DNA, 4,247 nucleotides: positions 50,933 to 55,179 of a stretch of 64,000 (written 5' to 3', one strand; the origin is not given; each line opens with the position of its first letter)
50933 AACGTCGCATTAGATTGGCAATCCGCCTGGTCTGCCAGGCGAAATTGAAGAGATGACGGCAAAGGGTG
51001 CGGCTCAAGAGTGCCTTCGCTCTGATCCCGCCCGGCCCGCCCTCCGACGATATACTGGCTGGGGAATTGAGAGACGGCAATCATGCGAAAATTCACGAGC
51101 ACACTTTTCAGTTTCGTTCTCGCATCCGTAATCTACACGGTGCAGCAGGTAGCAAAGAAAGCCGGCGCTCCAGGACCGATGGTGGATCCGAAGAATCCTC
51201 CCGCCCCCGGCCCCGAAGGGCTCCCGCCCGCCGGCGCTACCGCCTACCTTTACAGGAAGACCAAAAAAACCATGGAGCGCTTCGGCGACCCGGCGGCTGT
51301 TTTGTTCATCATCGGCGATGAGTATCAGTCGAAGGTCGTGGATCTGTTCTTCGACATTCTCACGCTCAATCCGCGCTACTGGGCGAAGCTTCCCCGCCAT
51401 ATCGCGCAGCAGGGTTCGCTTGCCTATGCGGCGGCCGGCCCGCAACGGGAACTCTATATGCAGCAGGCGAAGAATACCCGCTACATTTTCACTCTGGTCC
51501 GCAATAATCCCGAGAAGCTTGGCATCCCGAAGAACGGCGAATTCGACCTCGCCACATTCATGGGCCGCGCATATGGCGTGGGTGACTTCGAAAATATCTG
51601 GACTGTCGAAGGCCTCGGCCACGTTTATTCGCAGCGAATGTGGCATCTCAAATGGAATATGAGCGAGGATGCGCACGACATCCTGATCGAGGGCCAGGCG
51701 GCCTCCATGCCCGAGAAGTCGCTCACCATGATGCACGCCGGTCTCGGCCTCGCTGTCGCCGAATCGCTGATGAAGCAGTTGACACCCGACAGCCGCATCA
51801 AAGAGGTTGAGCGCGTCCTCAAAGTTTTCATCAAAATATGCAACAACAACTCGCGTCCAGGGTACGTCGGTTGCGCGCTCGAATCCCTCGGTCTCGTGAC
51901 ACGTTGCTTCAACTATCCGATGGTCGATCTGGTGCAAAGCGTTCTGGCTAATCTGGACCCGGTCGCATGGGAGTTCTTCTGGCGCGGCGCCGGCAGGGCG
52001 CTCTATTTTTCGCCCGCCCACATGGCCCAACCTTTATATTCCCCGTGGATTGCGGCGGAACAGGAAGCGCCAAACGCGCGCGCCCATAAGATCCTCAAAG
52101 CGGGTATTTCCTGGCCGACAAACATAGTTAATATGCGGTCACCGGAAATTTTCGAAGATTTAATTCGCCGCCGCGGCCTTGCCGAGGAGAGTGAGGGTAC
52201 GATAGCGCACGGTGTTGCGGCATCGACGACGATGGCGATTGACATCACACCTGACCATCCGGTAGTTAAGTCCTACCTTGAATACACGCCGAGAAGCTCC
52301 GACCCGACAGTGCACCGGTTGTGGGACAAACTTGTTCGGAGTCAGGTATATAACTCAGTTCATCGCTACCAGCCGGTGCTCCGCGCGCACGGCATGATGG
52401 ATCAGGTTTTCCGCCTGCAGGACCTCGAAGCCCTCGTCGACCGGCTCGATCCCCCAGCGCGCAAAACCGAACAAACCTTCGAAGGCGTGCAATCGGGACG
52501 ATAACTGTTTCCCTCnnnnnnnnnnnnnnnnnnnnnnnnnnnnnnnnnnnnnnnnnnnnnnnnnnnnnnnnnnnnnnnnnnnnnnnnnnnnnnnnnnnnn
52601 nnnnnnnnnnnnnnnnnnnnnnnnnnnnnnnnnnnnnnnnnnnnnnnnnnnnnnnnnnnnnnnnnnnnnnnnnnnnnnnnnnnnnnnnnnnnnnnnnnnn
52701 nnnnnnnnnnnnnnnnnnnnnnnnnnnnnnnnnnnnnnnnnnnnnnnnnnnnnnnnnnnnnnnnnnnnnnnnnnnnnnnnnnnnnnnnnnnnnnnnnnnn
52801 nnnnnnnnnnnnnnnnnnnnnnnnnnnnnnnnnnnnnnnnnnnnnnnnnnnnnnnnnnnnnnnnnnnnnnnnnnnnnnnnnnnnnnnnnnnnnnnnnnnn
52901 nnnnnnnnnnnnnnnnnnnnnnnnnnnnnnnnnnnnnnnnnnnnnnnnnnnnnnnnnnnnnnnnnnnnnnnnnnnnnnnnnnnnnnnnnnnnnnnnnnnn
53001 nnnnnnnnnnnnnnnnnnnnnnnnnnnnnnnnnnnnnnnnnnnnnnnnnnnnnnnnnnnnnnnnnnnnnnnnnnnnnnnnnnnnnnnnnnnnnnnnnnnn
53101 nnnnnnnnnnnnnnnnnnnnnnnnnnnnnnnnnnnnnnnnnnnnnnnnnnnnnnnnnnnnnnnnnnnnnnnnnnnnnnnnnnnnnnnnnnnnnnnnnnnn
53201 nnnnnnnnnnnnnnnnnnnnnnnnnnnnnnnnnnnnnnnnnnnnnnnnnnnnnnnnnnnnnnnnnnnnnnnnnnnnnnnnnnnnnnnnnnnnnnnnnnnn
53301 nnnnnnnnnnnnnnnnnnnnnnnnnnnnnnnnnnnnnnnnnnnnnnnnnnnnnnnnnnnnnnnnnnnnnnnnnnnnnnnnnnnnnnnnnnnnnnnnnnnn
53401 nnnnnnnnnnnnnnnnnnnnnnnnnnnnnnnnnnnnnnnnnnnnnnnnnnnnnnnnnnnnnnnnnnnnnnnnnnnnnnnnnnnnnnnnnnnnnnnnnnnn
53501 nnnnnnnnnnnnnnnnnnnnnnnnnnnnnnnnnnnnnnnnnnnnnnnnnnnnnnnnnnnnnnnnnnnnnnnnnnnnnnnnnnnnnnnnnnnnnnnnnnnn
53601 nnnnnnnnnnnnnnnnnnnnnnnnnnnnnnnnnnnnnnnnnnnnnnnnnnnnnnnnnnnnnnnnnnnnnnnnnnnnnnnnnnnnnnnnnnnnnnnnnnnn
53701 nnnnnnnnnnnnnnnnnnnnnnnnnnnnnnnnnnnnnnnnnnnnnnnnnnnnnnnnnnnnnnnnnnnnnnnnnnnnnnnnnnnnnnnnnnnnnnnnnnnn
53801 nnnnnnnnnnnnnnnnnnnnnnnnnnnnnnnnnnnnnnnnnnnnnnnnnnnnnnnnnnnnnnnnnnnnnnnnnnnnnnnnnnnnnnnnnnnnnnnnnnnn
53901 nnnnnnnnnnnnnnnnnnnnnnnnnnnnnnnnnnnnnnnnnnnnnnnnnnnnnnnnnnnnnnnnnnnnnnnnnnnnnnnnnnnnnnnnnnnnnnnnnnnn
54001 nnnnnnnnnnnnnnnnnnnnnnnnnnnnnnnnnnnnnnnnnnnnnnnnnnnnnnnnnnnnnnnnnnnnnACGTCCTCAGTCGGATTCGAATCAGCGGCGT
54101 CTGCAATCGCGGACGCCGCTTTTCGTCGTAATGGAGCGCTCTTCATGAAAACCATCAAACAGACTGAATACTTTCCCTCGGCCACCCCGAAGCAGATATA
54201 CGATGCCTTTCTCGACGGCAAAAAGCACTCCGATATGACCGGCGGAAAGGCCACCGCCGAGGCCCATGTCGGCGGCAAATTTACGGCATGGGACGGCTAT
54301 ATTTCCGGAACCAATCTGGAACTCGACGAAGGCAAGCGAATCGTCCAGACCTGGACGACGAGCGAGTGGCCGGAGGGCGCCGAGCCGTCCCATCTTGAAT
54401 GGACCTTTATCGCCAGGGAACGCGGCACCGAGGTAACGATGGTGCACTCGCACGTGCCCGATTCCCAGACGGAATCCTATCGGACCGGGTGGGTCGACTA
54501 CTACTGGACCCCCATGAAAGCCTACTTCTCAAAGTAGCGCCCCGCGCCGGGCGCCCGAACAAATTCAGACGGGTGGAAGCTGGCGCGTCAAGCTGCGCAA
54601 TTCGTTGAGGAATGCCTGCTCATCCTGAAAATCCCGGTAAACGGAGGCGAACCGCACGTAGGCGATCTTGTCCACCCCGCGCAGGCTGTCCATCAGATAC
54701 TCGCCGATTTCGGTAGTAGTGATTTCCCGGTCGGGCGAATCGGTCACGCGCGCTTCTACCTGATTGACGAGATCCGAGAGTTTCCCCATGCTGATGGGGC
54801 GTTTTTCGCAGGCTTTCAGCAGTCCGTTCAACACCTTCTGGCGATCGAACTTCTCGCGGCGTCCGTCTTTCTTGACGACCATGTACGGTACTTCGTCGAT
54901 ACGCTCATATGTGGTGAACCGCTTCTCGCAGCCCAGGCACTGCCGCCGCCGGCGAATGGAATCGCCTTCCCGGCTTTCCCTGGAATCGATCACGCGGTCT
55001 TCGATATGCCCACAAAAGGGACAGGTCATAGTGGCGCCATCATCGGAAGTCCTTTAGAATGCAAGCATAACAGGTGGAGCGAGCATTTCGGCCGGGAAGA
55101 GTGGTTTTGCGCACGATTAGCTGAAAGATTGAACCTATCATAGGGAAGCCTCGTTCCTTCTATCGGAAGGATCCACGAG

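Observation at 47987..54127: Four-gene cassette of unknown function: thioredoxin-like CxxC protein, CRTAC1 (FG-GAP + ASPIC/UnbV) protein and two tandem paralogues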

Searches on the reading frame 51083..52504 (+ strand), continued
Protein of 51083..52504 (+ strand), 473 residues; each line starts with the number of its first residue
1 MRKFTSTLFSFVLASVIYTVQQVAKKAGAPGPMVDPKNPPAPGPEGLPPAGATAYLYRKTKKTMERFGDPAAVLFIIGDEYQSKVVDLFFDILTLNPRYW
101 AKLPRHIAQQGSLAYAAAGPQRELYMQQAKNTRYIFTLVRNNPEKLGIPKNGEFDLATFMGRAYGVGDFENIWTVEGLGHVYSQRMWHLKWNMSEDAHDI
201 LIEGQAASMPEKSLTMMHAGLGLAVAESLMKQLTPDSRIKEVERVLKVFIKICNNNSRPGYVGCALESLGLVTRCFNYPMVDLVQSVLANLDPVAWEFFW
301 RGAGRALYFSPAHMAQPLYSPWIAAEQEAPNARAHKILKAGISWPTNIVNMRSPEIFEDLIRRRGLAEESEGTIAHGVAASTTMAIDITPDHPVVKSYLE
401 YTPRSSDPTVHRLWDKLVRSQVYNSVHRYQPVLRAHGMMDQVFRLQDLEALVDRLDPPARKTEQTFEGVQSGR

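Call 96: find_encoding_contigs(protein=P0032, flank=10000, max_places=1)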
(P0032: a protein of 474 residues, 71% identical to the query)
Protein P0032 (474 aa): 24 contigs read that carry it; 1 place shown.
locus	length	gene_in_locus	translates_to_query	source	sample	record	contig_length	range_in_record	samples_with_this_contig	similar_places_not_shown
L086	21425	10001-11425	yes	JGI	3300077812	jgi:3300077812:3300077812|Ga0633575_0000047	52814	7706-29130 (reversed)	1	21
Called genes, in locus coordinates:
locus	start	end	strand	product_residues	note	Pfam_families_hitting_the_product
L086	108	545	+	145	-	PF13470:PIN_3 (weak), PF26343:VapC50_C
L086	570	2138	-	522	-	-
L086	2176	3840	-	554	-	PF03109:ABC1, PF00069:Pkinase (weak)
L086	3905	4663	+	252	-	PF00578:AhpC-TSA, PF08534:Redoxin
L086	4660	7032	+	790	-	PF01839:FG-GAP (faint), PF13517:FG-GAP_3, PF07593:UnbV_ASPIC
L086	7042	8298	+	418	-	PF00999:Na_H_Exchanger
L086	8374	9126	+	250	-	-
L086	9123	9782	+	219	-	-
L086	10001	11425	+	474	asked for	-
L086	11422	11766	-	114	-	-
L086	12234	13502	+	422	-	-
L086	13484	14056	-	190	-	PF22624:AASDHPPT_N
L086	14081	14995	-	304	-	PF00480:ROK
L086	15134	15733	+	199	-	-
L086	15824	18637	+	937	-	PF00133:tRNA-synt_1, PF09334:tRNA-synt_1g, PF08264:Anticodon_1, PF06827:zf-FPG_IleRS (weak)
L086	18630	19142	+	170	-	PF01252:Peptidase_A8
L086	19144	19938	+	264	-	PF01790:LGT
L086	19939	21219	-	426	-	PF00083:Sugar_tr, PF07690:MFS_1, PF00083:Sugar_tr (weak), PF07690:MFS_1 (weak)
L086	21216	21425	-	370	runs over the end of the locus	PF00871:Acetate_kinase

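Call 97: find_encoding_contigs(protein=P0059, flank=10000, max_places=1)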
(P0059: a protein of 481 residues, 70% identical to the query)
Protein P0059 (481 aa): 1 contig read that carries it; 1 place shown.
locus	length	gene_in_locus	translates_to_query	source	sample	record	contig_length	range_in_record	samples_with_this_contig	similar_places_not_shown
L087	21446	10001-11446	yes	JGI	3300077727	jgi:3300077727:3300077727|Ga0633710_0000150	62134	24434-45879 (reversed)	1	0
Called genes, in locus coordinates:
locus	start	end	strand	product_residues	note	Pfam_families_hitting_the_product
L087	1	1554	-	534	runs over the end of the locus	PF09286:Pro-kuma_activ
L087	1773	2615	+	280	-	PF13709:DUF4159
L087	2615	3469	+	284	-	PF13709:DUF4159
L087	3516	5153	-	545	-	PF03109:ABC1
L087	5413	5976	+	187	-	PF00578:AhpC-TSA, PF08534:Redoxin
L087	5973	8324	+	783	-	PF01839:FG-GAP (faint), PF13517:FG-GAP_3, PF07593:UnbV_ASPIC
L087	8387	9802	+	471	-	-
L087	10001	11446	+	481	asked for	-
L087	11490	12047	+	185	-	PF00578:AhpC-TSA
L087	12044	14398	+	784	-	PF14559:TPR_19 (faint), PF01839:FG-GAP (faint), PF13517:FG-GAP_3, PF07593:UnbV_ASPIC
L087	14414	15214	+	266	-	PF03976:PPK2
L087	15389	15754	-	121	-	PF01042:Ribonuc_L-PSP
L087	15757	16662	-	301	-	PF07992:Pyr_redox_2, PF13738:Pyr_redox_3, PF00070:Pyr_redox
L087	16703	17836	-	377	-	PF00005:ABC_tran, PF02463:SMC_N (faint), PF13304:AAA_21 (faint), PF02742:Fe_dep_repr_C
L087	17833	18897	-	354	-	PF12704:MacB_PCD (weak), PF02687:FtsX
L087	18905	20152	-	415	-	PF12704:MacB_PCD, PF02687:FtsX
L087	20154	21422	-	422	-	PF03239:FTR1, PF10080:FtrD-like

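Call 98: find_encoding_contigs(protein=P0044, flank=10000, max_places=1)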
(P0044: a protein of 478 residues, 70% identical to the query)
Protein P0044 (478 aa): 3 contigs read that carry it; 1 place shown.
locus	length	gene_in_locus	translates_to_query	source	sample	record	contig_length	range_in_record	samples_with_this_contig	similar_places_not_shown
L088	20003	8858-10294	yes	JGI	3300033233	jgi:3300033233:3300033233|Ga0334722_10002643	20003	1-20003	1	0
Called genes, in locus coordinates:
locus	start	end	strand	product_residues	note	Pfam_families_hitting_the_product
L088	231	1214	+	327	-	PF02423:OCD_Mu_crystall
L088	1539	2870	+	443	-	PF02225:PA (weak), PF04389:Peptidase_M28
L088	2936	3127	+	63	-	PF04253:TFR_dimer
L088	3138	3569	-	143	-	PF02657:SufE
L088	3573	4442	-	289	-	PF00581:Rhodanese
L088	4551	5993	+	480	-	PF19295:SufBD_N, PF01458:SUFBD_core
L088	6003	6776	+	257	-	PF00005:ABC_tran, PF02463:SMC_N (faint), PF13304:AAA_21 (faint)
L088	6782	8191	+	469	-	PF19295:SufBD_N, PF01458:SUFBD_core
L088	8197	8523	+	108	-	PF01883:FeS_assembly_P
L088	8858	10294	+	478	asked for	-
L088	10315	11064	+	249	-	PF00072:Response_reg, PF04397:LytTR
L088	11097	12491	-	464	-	PF06580:His_kinase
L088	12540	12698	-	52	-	-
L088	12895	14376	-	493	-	PF01433:Peptidase_M1 (weak)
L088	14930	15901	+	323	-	-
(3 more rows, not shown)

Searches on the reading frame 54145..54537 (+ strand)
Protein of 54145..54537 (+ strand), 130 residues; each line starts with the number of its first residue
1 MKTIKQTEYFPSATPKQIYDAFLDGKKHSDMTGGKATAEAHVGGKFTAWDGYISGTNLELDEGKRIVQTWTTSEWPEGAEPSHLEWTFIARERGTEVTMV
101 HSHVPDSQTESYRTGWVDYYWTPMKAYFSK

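Call 3: search_protein_families(library=pfam, proteins=[window:54145-54537:+], max_evalue=0.01)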
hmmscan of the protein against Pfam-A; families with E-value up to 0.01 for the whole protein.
window:54145-54537:+ (130 aa): 1 family
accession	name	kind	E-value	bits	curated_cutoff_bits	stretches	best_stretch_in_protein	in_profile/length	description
PF08327.17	AHSA1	-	2.6e-19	70.1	22.1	1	13-128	2-124/125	Activator of Hsp90 ATPase homolog 1-like protein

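Call 90: search_protein_families(library=padloc, proteins=[window:54145-54537:+], max_evalue=0.001)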
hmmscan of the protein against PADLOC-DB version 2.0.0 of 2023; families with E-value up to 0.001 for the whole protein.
window:54145-54537:+ (130 aa): 0 families

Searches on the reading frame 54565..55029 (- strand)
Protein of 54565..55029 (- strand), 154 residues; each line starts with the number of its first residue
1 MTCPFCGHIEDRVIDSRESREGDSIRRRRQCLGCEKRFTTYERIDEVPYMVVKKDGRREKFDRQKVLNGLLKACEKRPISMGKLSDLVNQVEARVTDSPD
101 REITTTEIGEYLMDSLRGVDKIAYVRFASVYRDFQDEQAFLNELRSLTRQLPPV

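Call 95: search_protein_families(library=pfam, proteins=[window:54565-55029:-], max_evalue=0.001)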
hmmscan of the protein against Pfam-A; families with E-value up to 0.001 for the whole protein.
window:54565-55029:- (154 aa): 2 families
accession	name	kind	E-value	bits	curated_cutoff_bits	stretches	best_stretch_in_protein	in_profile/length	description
PF03477.21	ATP-cone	-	1.5e-23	83.5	25.8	1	50-137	2-88/88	ATP cone domain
PF22811.2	Zn_ribbon_NrdR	-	1.8e-20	73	27.2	1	1-42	1-42/42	Transcriptional repressor NrdR-like, N-terminal domain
